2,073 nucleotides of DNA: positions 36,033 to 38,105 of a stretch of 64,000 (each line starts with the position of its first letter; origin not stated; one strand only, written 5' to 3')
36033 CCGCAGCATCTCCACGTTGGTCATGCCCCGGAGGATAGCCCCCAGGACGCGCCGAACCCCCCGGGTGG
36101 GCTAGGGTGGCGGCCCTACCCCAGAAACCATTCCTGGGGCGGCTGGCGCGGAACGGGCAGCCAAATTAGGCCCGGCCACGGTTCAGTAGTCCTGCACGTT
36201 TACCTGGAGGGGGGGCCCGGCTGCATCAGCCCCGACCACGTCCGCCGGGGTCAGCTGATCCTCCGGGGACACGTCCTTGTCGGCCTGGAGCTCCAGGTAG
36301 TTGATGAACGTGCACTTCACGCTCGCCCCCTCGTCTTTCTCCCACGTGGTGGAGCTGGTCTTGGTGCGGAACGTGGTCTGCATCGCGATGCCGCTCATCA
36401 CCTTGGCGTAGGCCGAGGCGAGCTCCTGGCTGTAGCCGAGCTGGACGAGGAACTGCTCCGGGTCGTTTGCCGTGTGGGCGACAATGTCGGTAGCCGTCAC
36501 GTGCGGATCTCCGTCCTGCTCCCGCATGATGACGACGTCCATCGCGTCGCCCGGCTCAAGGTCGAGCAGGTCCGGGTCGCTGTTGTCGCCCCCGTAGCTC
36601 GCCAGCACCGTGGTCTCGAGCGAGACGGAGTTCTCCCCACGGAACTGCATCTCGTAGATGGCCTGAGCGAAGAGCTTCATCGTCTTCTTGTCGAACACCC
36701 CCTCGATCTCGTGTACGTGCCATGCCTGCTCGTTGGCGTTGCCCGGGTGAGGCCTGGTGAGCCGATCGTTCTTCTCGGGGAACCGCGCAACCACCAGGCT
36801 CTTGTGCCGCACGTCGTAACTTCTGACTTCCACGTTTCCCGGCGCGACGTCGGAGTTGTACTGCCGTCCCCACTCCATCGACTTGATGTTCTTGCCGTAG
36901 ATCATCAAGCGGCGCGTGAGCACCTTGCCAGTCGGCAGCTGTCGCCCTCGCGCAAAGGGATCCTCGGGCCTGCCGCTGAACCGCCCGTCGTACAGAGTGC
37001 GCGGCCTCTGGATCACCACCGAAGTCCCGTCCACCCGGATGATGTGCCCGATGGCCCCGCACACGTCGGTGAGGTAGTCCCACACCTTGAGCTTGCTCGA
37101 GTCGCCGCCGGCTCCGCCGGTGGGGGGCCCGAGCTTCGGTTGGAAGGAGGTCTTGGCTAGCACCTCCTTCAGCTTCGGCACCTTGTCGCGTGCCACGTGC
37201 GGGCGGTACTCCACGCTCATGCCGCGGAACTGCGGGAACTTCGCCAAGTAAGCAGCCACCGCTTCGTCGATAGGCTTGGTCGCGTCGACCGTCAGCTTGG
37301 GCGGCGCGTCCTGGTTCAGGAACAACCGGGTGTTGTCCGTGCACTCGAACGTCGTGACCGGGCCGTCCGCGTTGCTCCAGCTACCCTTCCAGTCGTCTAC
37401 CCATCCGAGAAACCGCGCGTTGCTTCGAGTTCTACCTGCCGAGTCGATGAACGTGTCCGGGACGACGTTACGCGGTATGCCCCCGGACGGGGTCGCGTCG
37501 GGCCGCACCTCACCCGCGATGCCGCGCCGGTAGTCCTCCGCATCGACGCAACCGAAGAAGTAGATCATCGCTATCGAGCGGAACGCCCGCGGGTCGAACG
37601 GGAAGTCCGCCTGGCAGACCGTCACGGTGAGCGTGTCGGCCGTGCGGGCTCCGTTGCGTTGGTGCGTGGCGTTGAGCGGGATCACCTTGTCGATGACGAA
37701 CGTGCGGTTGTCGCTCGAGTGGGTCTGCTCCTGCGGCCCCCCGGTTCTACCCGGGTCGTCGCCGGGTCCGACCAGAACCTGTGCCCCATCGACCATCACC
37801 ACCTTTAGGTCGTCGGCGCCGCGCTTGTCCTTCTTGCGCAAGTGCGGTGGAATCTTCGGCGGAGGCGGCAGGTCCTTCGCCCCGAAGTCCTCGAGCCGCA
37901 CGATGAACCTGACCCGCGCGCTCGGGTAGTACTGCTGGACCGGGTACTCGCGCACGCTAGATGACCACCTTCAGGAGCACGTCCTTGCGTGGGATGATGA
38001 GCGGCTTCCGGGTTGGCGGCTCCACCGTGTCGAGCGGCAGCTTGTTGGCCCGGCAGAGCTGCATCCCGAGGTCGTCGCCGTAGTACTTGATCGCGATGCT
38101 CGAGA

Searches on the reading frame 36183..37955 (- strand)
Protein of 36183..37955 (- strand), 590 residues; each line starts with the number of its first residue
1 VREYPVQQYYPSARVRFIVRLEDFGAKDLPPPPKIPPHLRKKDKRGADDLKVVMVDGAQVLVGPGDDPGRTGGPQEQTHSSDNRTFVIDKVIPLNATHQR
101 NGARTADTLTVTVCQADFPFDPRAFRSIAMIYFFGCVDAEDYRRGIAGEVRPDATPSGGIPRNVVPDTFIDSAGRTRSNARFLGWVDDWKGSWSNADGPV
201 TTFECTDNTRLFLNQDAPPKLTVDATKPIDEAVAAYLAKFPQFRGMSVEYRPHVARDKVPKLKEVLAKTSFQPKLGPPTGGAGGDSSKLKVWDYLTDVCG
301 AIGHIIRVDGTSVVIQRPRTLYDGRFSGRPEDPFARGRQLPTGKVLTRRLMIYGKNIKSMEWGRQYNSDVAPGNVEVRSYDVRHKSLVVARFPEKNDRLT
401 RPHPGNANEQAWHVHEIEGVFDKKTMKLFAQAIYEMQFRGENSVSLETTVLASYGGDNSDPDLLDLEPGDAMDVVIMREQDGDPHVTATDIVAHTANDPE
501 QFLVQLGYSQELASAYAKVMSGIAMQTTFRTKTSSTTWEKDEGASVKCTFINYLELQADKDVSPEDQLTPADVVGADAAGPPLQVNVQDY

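Call 3: search_protein_families(library=pfam, proteins=[window:36183-37955:-], max_evalue=0.01)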
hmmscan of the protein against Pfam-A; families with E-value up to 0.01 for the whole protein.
window:36183-37955:- (590 aa): 0 families

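Call 6: search_protein_families(library=phrogs, proteins=[window:36183-37955:-], max_evalue=0.001)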
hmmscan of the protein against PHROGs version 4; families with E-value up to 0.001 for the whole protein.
window:36183-37955:- (590 aa): 0 families

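Call 18: find_related_loci(query=window:36183-37955:-, collection=viral_contigs, flank=10000)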
Query window:36183-37955:- (590 aa) in viral_contigs; peptide patterns used: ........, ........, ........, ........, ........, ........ (x = any residue, [..] = any of these).
No stretch of DNA in the collection matches any of the patterns.

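Call 45: find_homologous_proteins(query=window:36183-37955:-, max_evalue=0.001)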
Query window:36183-37955:- (590 aa): 280 proteins with E <= 0.001 among 8000 candidates; the best 120 are listed.
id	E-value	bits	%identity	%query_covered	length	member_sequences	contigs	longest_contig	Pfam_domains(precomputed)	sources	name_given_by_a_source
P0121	0.0e+0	1370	100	100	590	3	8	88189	-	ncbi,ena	-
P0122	1.2e-199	683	54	100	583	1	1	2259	-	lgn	-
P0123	4.6e-192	658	52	98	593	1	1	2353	-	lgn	-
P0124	4.7e-189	648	51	98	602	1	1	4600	-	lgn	-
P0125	8.2e-189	647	51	99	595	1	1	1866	-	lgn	-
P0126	1.7e-188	646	51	97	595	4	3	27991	-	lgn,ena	-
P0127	6.5e-187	641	52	98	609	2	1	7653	-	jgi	-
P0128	2.1e-186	639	52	100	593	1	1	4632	-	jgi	jgi:hypothetical protein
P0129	7.7e-186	637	52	100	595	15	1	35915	-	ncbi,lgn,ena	-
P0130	3.3e-185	635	52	98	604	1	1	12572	-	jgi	jgi:hypothetical protein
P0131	1.3e-182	626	50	100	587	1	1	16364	-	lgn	-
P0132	1.7e-181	623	50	99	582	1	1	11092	-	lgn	-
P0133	5.1e-180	618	49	99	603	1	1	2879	-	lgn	-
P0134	8.7e-179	614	50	98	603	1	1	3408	-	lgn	-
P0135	1.5e-178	613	48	99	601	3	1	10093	-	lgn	-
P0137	2.9e-178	612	49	97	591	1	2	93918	-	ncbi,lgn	-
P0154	2.0e-169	583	46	100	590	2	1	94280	-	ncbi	-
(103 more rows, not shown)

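Call 46: find_encoding_contigs(protein=P0129, flank=7000, max_places=1)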
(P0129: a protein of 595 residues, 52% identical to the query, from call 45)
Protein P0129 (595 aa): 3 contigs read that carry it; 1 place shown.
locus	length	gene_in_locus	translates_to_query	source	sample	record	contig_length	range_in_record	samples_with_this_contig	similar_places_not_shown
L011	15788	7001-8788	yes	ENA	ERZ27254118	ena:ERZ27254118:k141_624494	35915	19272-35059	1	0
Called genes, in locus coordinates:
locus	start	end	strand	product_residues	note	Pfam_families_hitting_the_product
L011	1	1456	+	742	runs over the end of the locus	-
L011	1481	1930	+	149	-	-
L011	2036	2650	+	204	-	-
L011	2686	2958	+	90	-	-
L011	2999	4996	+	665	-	-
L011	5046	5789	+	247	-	-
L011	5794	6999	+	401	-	-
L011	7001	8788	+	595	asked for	-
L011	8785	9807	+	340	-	-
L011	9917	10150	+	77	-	-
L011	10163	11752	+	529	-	-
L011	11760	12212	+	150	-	-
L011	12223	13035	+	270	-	PF00535:Glycos_transf_2 (faint)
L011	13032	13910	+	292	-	-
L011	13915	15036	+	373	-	PF04865:Baseplate_J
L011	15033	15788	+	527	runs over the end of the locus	-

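Call 47: find_encoding_contigs(protein=P0137, flank=7000, max_places=1)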
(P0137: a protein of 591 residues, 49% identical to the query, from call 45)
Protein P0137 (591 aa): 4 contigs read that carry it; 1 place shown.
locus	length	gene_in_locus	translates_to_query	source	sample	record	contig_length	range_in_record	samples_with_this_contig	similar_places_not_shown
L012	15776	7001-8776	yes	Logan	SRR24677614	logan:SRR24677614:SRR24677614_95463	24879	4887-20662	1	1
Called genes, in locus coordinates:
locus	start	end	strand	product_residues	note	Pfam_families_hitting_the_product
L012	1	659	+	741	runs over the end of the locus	-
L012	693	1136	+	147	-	-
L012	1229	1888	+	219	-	-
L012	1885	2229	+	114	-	-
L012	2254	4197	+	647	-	-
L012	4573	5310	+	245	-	-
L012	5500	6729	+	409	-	-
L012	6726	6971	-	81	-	-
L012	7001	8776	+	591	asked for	-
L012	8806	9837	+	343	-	-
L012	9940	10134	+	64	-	-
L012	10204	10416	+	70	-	-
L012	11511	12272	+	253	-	PF10934:Sheath_initiator (weak)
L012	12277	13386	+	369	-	PF04865:Baseplate_J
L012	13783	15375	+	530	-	-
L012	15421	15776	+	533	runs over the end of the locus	-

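Call 48: find_encoding_contigs(protein=P0154, flank=7000, max_places=1)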
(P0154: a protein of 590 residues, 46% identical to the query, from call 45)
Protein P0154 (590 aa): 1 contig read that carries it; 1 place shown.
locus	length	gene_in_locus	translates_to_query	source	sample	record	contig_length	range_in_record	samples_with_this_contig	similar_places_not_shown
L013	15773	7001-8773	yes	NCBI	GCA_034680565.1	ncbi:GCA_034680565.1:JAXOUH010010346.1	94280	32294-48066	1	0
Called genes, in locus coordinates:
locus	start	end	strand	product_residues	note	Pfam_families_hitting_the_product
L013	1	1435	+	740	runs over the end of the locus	-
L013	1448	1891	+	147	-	-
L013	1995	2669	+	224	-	-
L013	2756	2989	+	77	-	-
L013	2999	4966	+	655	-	-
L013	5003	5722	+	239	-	-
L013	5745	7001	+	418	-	-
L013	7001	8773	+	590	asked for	-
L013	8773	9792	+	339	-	-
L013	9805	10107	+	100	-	-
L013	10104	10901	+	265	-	-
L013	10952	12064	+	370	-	PF04865:Baseplate_J (weak)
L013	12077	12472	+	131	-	-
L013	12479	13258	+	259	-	-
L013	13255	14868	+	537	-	-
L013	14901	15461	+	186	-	-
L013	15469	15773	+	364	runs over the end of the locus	PF13753:SWM_repeat (weak)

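Call 54: search_solved_structures(query=A4, max_evalue=1)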
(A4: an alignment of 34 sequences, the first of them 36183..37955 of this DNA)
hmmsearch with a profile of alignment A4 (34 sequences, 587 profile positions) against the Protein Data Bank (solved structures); distinct sequences matched with E-value up to 1: 0.

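Call 78: search_protein_families(library=pfam, alignment_id=A4, max_evalue=0.01)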
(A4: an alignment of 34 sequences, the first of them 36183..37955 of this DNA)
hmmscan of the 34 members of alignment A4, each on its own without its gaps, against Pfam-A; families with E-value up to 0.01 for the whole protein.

A. member 1, window:36183-37955:- (590 aa): 0 families

B. families by the number of members that match (of 34 scanned): 1 family
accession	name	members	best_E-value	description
PF17268.7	DUF5334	2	0.0012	Family of unknown function (DUF5334)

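Call 79: search_protein_families(library=pfam, proteins=[L011:8785-9807:+, L012:8806-9837:+, L013:8773-9792:+], max_evalue=0.05)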
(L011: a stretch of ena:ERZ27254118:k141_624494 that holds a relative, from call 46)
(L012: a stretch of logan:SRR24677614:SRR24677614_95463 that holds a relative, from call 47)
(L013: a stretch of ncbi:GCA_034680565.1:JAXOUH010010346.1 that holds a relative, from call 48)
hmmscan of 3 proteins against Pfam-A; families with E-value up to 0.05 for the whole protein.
L011:8785-9807:+ (340 aa): 0 families

L012:8806-9837:+ (343 aa): 1 family
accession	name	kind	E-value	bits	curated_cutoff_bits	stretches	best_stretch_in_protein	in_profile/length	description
PF04717.18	Phage_base_V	-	0.005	17.6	23.8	1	47-97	17-72/75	Type VI secretion system/phage-baseplate injector OB domain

L013:8773-9792:+ (339 aa): 1 family
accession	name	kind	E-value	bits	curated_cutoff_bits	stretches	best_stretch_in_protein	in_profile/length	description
PF04717.18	Phage_base_V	-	0.0015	19.3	23.8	1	60-111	19-73/75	Type VI secretion system/phage-baseplate injector OB domain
